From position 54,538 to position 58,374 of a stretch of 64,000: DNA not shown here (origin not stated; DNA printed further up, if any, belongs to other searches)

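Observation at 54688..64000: Tandem array of at least three giant paralogous genes of unknown function, with a constant head, a mosaic body, and a promoter for each copy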

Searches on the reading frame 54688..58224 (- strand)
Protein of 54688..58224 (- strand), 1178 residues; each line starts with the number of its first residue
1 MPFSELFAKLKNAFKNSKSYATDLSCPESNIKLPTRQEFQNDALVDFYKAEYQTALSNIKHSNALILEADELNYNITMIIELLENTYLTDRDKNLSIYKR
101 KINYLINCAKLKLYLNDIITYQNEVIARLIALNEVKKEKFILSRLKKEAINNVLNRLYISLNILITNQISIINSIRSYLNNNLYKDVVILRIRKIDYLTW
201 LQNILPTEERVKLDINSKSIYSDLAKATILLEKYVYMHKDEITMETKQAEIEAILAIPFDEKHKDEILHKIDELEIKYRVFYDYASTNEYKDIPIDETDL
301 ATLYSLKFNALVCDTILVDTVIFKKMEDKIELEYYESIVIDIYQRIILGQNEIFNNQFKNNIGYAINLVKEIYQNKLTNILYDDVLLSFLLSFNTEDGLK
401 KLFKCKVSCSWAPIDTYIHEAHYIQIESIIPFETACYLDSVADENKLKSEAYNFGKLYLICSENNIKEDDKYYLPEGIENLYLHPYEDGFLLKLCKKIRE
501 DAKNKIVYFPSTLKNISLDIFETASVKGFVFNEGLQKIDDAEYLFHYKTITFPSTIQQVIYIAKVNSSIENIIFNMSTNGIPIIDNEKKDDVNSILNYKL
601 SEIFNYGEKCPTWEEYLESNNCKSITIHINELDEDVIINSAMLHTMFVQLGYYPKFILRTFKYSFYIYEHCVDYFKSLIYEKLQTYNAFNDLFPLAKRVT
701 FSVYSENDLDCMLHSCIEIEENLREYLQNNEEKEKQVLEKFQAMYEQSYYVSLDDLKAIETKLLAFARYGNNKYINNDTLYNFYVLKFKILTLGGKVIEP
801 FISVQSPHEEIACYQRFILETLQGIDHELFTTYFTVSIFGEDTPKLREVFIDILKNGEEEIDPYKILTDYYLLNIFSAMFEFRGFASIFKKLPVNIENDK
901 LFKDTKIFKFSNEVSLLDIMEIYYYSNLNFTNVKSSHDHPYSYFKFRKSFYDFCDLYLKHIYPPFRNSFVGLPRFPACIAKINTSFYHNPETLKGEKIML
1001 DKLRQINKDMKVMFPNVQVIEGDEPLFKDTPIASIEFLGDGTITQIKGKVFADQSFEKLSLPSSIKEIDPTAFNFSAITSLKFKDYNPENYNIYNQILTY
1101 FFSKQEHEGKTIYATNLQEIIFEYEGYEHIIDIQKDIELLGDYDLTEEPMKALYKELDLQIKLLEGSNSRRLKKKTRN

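Call 8: search_protein_families(library=pfam, proteins=[window:54688-58224:-], max_evalue=1)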
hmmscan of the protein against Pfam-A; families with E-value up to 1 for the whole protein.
window:54688-58224:- (1178 aa): 1 family
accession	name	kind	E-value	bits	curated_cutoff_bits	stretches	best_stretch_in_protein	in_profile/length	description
PF13306.12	LRR_5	-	6.7e-05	23.2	27.7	2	1026-1085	7-65/127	BspA type Leucine rich repeat region (6 copies)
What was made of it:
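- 54802..56184 (-): Copy 1 module B (aa 681-1141), a duplicate of module A: helical subdomain (about aa 681-890) plus a BspA-type LRR block (about aa 893-1135). LRR_5 hit at aa 1026-1085 (call 8).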

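Call 9: search_protein_families(library=ncbifam, proteins=[window:54688-58224:-], max_evalue=1)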
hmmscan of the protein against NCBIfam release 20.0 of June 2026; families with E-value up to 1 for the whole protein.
window:54688-58224:- (1178 aa): 0 families

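Call 14: find_homologous_proteins(query=window:54688-58224:-)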
Query window:54688-58224:- (1178 aa): 11 proteins with E <= 0.001 among 8000 candidates.
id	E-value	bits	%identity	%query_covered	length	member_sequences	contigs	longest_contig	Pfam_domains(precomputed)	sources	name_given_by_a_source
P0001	0.0e+0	2616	100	100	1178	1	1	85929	-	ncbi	-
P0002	1.3e-150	522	32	99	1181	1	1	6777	-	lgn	-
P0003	1.2e-149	519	32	99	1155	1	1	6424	PF13306.13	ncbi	-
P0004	3.7e-142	494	33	98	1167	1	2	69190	PF13306.13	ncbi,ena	-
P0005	3.8e-140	487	34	93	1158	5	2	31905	PF13306.13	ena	-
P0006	1.2e-116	409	39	47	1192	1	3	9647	PF13306.13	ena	-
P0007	5.7e-108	381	41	47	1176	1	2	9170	PF13306.13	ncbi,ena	-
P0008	9.0e-98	347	33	78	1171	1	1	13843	PF13306.13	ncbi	-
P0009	3.1e-88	315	40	49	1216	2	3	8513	PF13306.13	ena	-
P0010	6.6e-22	96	26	45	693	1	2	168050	-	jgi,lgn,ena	-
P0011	5.6e-12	63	25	55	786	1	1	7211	PF13306.13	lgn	-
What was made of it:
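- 54688..58224 (-): Copy 1, complete CDS, 1178 aa (138.6 kDa, pI 5.2). Identical to database protein P0001, which sits on an 85.9-kb NCBI contig (call 14).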

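Call 15: find_encoding_contigs(protein=P0001, flank=10000, max_places=4)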
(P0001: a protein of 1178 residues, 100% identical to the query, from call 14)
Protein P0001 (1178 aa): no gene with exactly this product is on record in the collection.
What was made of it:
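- Tried and rejected: The exact-protein look-up of copy 1 was not on record (call 15).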

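Call 18: list_cluster_members(proteins=[P0001, P0003, P0004, P0007, P0008, P0010])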
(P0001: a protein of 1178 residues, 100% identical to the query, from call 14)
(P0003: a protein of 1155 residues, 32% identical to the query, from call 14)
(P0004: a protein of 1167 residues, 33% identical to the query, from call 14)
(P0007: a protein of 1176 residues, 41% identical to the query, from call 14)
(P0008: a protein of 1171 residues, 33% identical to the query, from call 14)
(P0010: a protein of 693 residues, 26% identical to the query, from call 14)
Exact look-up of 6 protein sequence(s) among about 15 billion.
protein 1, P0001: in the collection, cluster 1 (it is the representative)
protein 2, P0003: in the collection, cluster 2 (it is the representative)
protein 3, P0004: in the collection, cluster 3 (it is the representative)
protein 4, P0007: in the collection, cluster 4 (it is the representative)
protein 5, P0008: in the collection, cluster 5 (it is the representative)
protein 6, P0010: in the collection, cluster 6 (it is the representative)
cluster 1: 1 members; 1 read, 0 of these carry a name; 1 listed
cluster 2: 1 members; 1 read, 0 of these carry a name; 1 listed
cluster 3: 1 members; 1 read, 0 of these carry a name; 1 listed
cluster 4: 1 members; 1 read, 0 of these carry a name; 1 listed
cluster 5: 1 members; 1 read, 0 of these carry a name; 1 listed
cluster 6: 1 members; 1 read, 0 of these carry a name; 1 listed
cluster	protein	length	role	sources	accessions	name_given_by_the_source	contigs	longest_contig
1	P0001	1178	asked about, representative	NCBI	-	-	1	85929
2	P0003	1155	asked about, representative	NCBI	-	-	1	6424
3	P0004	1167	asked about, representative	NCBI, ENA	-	-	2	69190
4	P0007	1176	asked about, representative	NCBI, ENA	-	-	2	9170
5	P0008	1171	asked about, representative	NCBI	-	-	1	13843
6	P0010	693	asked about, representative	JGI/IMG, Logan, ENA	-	-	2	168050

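Call 21: find_related_loci(query=A1, collection=genome_contigs, flank=10000)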
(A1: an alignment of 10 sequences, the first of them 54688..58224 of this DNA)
Query A1 (1178 aa) in genome_contigs; peptide patterns used: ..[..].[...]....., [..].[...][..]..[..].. (x = any residue, [..] = any of these).
69 stretches matched a pattern; 23 encode a relative of the query (tblastn E <= 1e-3); 22 distinct loci.
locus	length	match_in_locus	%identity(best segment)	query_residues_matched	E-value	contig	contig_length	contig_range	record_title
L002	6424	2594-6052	32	1-1171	2e-156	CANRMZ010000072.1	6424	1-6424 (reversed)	MAG: uncultured Bacilli bacterium isolate Lapin-022__bin33 genome assembly, contig: Lapin-022__NODE_12184_length_6424_co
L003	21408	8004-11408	33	1-1154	4e-146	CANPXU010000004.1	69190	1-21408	MAG: uncultured Bacilli bacterium isolate Lapin-004__bin3 genome assembly, contig: Lapin-004__NODE_397_length_69190_cov_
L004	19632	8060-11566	31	3-1138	7e-114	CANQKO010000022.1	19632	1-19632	MAG: uncultured Bacilli bacterium isolate Lapin-027__bin20 genome assembly, contig: Lapin-027__NODE_2493_length_19632_co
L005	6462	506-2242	41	3-559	2e-104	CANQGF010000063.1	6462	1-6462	MAG: uncultured Bacilli bacterium isolate Lapin-007__bin28 genome assembly, contig: Lapin-007__NODE_5407_length_6462_cov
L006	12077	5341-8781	32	6-1130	2e-125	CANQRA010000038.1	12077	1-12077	MAG: uncultured Bacilli bacterium isolate Lapin-010__bin27 genome assembly, contig: Lapin-010__NODE_2014_length_12077_co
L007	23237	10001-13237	34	1-1098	8e-148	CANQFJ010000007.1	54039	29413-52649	MAG: uncultured Bacilli bacterium isolate Lapin-007__bin8 genome assembly, contig: Lapin-007__NODE_136_length_54039_cov_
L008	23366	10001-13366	40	3-1134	6e-91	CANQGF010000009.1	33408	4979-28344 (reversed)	MAG: uncultured Bacilli bacterium isolate Lapin-007__bin28 genome assembly, contig: Lapin-007__NODE_379_length_33408_cov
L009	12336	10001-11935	37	6-1139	2e-89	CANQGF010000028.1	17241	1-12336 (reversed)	MAG: uncultured Bacilli bacterium isolate Lapin-007__bin28 genome assembly, contig: Lapin-007__NODE_1154_length_17241_co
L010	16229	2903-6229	28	9-1141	2e-81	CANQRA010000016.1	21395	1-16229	MAG: uncultured Bacilli bacterium isolate Lapin-010__bin27 genome assembly, contig: Lapin-010__NODE_880_length_21395_cov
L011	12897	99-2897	30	197-1137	3e-77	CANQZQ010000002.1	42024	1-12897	MAG: uncultured Bacilli bacterium isolate Lapin-017__bin6 genome assembly, contig: Lapin-017__NODE_361_length_42024_cov_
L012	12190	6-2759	28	164-1138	3e-64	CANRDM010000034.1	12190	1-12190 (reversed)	MAG: uncultured Bacilli bacterium isolate Lapin-026__bin104 genome assembly, contig: Lapin-026__NODE_6471_length_12190_c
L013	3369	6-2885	27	194-1138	1e-60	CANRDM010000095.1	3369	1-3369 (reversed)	MAG: uncultured Bacilli bacterium isolate Lapin-026__bin104 genome assembly, contig: Lapin-026__NODE_38412_length_3369_c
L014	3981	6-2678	29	181-1137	3e-56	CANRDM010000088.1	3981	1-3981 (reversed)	MAG: uncultured Bacilli bacterium isolate Lapin-026__bin104 genome assembly, contig: Lapin-026__NODE_30465_length_3981_c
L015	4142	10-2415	27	190-1124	3e-50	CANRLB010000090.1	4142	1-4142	MAG: uncultured Bacilli bacterium isolate Lapin-011__bin94 genome assembly, contig: Lapin-011__NODE_28292_length_4142_co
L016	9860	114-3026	27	193-1134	2e-57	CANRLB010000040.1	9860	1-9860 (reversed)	MAG: uncultured Bacilli bacterium isolate Lapin-011__bin94 genome assembly, contig: Lapin-011__NODE_7736_length_9860_cov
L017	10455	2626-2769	39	1037-1085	1e-4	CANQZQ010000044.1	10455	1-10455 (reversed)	MAG: uncultured Bacilli bacterium isolate Lapin-017__bin6 genome assembly, contig: Lapin-017__NODE_4751_length_10455_cov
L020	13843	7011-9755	33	6-925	1e-100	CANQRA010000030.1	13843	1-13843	MAG: uncultured Bacilli bacterium isolate Lapin-010__bin27 genome assembly, contig: Lapin-010__NODE_1616_length_13843_co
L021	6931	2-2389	25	334-1085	3e-21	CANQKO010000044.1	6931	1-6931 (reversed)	MAG: uncultured Bacilli bacterium isolate Lapin-027__bin20 genome assembly, contig: Lapin-027__NODE_11802_length_6931_co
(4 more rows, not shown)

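Call 41: search_protein_families(library=pfam, proteins=[L004:11697-15050:-, L008:13685-14554:+, L008:14535-15203:+, L008:15148-17397:+, L008:17387-19543:+, L003:6278-7915:-, L003:5497-6318:-, L020:4657-6666:+, L010:6867-8582:+, L005:4209-5207:+], max_evalue=0.001)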
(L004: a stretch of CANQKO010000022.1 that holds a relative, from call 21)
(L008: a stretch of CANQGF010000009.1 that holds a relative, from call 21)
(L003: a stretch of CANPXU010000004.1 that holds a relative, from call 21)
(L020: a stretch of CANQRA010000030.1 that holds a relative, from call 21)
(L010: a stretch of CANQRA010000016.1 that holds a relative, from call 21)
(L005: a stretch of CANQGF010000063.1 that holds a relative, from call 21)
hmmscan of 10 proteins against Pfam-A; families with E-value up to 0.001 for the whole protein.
L004:11697-15050:- (1118 aa): 15 families
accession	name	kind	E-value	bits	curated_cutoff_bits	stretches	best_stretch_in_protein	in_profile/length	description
PF01855.24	POR_N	-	2.8e-67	227.3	27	1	17-247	2-230/231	Pyruvate flavodoxin/ferredoxin oxidoreductase, thiamine diP-bdg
PF01558.24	POR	-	1.5e-25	90.8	27.4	1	420-597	1-170/173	Pyruvate ferredoxin/flavodoxin oxidoreductase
PF17147.9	PFOR_II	-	2.4e-17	63.6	27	1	269-372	1-102/102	Pyruvate:ferredoxin oxidoreductase core domain II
PF00037.32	Fer4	-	4.6e-11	42.5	21.1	2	710-730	3-23/24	4Fe-4S binding domain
PF12838.12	Fer4_7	-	2.1e-10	41.4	27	1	669-729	1-52/52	4Fe-4S dicluster domain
PF12837.12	Fer4_6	-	6.7e-10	38.9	25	2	662-685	1-24/24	4Fe-4S binding domain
PF02775.26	TPP_enzyme_C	-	2.2e-09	37.7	21.9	1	904-1017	45-150/151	Thiamine pyrophosphate enzyme, C-terminal TPP binding domain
PF14697.11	Fer4_21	-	2e-08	34.6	35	1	666-730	4-57/59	4Fe-4S dicluster domain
PF13237.11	Fer4_10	-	3.8e-08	33.6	25.5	2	664-726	3-53/53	4Fe-4S dicluster domain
PF10371.14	EKR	-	1.3e-07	31.8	27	1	620-659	18-55/55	Domain of unknown function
PF13484.11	Fer4_16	-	1.4e-07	32.6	30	1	715-781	2-57/66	4Fe-4S double cluster binding domain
PF12797.12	Fer4_2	-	6.3e-07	29.4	24.5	0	709-727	4-22/22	4Fe-4S binding domain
PF13187.11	Fer4_9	-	8.2e-07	29.4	27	1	669-729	1-51/52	4Fe-4S dicluster domain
PF13183.11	Fer4_8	-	2.8e-06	28.2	27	1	668-728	3-67/68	4Fe-4S dicluster domain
PF13534.11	Fer4_17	-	7.6e-06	26.8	22.2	0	668-684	44-60/61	4Fe-4S dicluster domain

L008:13685-14554:+ (290 aa): 7 families
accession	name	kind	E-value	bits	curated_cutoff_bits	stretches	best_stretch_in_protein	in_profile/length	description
PF10672.15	Methyltrans_SAM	-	4.9e-18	65.8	27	1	77-231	84-230/286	S-adenosylmethionine-dependent methyltransferase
PF03602.21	Cons_hypoth95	-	4.7e-07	30.1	24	1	114-207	35-127/182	Conserved hypothetical protein 95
PF02475.24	TRM5-TYW2_MTfase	-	3.5e-05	24.2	28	1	115-200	31-112/164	TRM5/TYW2 methyltransferase domain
PF13649.12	Methyltransf_25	-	0.00023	22.2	27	1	124-198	1-70/97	Methyltransferase domain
PF09445.16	Methyltransf_15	-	0.00033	20.7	22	1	124-227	4-109/165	RNA cap guanine-N2 methyltransferase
PF05175.20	MTS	-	0.00036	20.7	23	1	122-204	33-110/170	Methyltransferase small domain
PF13847.12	Methyltransf_31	-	0.00042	20.4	27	1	123-241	6-113/145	Methyltransferase domain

L008:14535-15203:+ (223 aa): 1 family
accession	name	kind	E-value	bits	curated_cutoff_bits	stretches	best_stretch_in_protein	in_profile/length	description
PF00849.27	PseudoU_synth_2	-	4.3e-32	111.9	26.8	1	17-168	1-152/152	RNA pseudouridylate synthase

L008:15148-17397:+ (750 aa): 2 families
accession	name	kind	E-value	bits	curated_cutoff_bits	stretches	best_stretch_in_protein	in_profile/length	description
PF01136.24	Peptidase_U32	-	1.4e-88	296.5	22.4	2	90-312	1-232/233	Peptidase family U32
PF12392.13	DUF3656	-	4.7e-23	82.4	22.1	1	408-506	20-108/109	Collagenase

L008:17387-19543:+ (719 aa): 9 families
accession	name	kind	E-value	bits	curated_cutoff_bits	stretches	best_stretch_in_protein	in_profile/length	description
PF16921.10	Tex_YqgF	-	7.4e-54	182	27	1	319-443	1-125/126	Tex protein YqgF-like domain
PF09371.15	Tex_N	-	2.2e-28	98.2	32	1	6-79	2-75/75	Tex-like protein N-terminal domain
PF22706.1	Tex_central_region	-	1.4e-22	81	27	1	142-303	8-178/178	Tex central region-like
PF12836.13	HHH_3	-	2.6e-20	72.7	27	1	484-548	1-65/65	Helix-hairpin-helix motif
PF17674.7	HHH_9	-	1e-18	68.4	23.1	1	554-626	1-70/70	HHH domain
PF00575.29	S1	-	1.8e-17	63.9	22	1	644-716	2-74/74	S1 RNA binding domain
PF23459.1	S1_RRP5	-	3.1e-07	31.3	27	1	644-715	1-72/72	RRP5 S1 domain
PF14635.12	HHH_7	-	4.7e-07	30.6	27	1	461-549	9-103/104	Helix-hairpin-helix motif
PF14639.11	YqgF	-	5.9e-05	23.4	35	1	355-451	45-147/150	Holliday-junction resolvase-like of SPT6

L003:6278-7915:- (546 aa): 1 family
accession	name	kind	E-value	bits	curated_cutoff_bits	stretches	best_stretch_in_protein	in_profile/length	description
PF00482.28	T2SSF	-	5.5e-53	178.7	25.2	2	210-334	1-125/125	Type II secretion system (T2SS), protein F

L003:5497-6318:- (274 aa): 2 families
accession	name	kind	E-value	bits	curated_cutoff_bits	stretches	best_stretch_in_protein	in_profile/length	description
PF06750.18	A24_N_bact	-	6.1e-29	100.4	23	1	29-112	1-84/84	Bacterial Peptidase A24 N-terminal domain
PF01478.23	Peptidase_A24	-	6.6e-10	39.8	26.5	1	122-231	1-103/104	Type IV leader peptidase family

L020:4657-6666:+ (670 aa): 8 families
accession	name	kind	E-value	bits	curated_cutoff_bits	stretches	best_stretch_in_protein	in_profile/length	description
PF01434.24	Peptidase_M41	-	6.7e-70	235.3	29.9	1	427-613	3-190/191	Peptidase family M41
PF00004.35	AAA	-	7.6e-47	159.5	21.2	1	212-344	1-130/131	ATPase family associated with various cellular activities (AAA)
PF17862.7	AAA_lid_3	-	6.2e-16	58.1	27.2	1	368-411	2-45/45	AAA+ lid domain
PF07728.20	AAA_5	-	1.1e-07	32.4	22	1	211-333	1-137/139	AAA domain (dynein-related subfamily)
PF06480.20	FtsH_ext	-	1.9e-07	31.7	25.5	1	23-108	4-93/103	FtsH Extracellular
PF06068.19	TIP49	-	9.2e-05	22.2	23.8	1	210-245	51-88/347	TIP49 P-loop domain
PF13191.12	AAA_16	-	0.00014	22.9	32.6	0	206-235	21-50/167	AAA ATPase domain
PF13401.12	AAA_22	-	0.00018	22.2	27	0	212-249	8-42/130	AAA domain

L010:6867-8582:+ (572 aa): 2 families
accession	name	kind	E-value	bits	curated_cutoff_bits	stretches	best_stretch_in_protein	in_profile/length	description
PF00501.34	AMP-binding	-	1.1e-73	248.7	29.9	1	37-426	2-384/384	AMP-binding enzyme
PF13193.12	AMP-binding_C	-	3.6e-17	63.5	24.5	1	482-559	2-76/76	AMP-binding enzyme C-terminal domain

L005:4209-5207:+ (333 aa): 2 families
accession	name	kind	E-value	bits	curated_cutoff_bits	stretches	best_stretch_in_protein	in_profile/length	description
PF02661.23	Fic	-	7.6e-22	78.4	24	1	103-202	3-93/93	Fic/DOC family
PF21247.3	Fic-like_C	-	8e-18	64.5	27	1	271-330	3-61/64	Filamentation induced by cAMP protein Fic-like, C-terminal domain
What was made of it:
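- There is no LXG or WXG domain and no secretion genes adjacent in most contexts (calls 8, 41).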
